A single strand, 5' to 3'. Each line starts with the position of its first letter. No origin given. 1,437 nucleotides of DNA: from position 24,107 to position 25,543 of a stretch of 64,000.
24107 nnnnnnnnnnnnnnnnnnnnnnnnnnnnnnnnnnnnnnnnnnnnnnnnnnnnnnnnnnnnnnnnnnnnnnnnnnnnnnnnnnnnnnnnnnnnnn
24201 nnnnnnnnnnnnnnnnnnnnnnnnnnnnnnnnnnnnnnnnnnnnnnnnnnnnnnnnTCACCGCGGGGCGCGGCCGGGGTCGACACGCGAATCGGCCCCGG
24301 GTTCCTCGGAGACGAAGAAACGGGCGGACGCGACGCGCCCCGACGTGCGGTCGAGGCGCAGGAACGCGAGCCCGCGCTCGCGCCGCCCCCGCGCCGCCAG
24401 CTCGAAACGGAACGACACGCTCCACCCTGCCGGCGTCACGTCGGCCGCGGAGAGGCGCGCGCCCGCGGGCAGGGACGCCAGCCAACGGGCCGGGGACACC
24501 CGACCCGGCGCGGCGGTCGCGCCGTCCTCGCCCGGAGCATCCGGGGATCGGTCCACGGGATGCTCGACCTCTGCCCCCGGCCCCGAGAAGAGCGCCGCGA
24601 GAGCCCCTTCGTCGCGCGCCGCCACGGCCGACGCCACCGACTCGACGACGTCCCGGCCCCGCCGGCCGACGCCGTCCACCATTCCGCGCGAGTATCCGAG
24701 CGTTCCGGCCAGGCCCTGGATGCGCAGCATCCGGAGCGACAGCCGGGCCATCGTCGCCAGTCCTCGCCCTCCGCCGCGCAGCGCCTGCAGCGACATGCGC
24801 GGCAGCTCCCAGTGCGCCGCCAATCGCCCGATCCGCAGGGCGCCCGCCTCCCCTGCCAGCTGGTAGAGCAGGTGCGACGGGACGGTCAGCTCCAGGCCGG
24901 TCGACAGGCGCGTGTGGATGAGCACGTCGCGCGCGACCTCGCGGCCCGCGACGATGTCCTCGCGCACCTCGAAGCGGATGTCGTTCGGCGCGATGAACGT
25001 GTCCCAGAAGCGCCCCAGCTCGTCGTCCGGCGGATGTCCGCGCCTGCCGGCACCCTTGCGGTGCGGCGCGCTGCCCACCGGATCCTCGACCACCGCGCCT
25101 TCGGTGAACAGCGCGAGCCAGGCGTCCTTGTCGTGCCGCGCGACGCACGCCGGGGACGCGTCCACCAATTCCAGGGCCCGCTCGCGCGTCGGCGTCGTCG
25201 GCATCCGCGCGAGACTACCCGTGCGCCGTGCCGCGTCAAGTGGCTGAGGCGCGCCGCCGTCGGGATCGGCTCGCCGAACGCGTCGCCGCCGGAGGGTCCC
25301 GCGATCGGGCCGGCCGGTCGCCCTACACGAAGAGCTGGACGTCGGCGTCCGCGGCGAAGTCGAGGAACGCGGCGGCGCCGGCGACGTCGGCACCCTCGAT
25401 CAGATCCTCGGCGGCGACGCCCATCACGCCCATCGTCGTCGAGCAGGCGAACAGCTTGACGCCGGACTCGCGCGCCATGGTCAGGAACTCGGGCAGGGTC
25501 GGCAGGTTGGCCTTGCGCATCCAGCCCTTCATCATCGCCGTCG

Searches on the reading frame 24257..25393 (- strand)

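Call 5: search_protein_families(library=pfam, proteins=[window:24257-25393:-], max_evalue=1)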
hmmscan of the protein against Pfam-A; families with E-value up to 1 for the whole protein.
window:24257-25393:- (378 aa): 1 family
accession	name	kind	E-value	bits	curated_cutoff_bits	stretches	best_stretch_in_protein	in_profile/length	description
PF12680.13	SnoaL_2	-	5.7e-10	40.1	27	1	81-179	5-94/102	SnoaL-like domain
